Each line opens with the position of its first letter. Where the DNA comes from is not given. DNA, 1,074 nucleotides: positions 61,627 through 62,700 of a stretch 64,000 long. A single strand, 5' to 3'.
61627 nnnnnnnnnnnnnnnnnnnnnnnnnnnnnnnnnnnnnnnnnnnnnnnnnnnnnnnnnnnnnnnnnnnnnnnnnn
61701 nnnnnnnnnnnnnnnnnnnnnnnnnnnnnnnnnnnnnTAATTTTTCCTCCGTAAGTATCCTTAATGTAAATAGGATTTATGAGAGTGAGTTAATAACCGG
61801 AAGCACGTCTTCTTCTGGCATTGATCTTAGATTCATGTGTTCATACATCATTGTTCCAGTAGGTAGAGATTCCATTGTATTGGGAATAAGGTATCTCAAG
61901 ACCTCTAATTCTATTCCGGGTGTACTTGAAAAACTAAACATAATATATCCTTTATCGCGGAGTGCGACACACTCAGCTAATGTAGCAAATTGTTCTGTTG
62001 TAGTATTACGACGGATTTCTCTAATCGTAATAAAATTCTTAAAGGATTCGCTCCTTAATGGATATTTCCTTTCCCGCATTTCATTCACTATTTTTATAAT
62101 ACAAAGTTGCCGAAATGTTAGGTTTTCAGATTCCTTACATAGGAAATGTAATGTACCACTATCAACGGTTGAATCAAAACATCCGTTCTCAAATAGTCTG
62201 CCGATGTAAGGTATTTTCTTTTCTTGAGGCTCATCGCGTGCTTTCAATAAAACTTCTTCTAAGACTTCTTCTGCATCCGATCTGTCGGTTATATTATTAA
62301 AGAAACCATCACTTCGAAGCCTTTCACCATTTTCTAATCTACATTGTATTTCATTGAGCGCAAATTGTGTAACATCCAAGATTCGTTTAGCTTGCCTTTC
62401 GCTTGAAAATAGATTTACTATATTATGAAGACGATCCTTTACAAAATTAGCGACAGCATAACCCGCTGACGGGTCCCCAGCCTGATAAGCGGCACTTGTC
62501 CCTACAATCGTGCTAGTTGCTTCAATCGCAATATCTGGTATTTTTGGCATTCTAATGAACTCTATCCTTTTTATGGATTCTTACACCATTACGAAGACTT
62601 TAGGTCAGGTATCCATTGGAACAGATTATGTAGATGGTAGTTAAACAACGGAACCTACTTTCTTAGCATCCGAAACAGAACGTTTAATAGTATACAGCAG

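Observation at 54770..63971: Unclassified island: IS982-like remnant, TGCAAT iteron-like array, Mrr-cat nuclease fusion, trypsin-like protease fusion and six unknown ORFs on one strand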

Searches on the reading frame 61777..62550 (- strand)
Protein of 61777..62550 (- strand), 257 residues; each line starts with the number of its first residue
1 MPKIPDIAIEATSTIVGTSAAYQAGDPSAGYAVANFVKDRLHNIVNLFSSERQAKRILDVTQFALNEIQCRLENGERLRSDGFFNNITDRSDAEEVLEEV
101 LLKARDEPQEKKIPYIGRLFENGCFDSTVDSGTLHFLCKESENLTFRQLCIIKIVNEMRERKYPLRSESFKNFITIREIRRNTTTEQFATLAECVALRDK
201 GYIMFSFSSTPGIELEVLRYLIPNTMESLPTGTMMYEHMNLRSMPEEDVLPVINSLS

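Call 3: search_protein_families(library=pfam, max_evalue=0.1, proteins=[window:61777-62550:-])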
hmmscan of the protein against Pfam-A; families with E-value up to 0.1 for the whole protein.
window:61777-62550:- (257 aa): 0 families

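Call 4: search_protein_families(library=padloc, max_evalue=0.1, proteins=[window:61777-62550:-])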
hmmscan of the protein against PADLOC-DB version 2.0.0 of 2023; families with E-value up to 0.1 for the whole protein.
window:61777-62550:- (257 aa): 0 families

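Call 6: search_protein_families(library=ncbifam, max_evalue=0.1, proteins=[window:61777-62550:-])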
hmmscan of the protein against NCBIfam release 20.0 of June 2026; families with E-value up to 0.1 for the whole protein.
window:61777-62550:- (257 aa): 0 families

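Call 7: search_protein_families(library=phrogs, max_evalue=0.1, proteins=[window:61777-62550:-])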
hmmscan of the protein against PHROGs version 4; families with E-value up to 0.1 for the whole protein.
window:61777-62550:- (257 aa): 0 families

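Call 40: find_related_loci(query=window:61777-62550:-, collection=metagenome_contigs, flank=8000)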
Query window:61777-62550:- (257 aa) in metagenome_contigs; peptide patterns used: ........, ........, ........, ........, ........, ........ (x = any residue, [..] = any of these).
93 stretches matched a pattern, but none encodes a relative of the query by tblastn (E <= 1e-3).

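Call 92: search_solved_structures(query=window:61777-62550:-, max_evalue=5)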
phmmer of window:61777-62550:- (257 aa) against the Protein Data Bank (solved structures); distinct sequences matched with E-value up to 5: 2.
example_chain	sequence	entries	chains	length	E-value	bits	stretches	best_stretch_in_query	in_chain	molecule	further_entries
7uic_c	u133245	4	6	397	0.97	12.1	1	134-231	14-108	Mediator of RNA polymerase II transcription subunit 3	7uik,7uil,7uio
7l19_A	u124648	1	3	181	1.2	11.8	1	56-126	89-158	MarR family transcriptional regulator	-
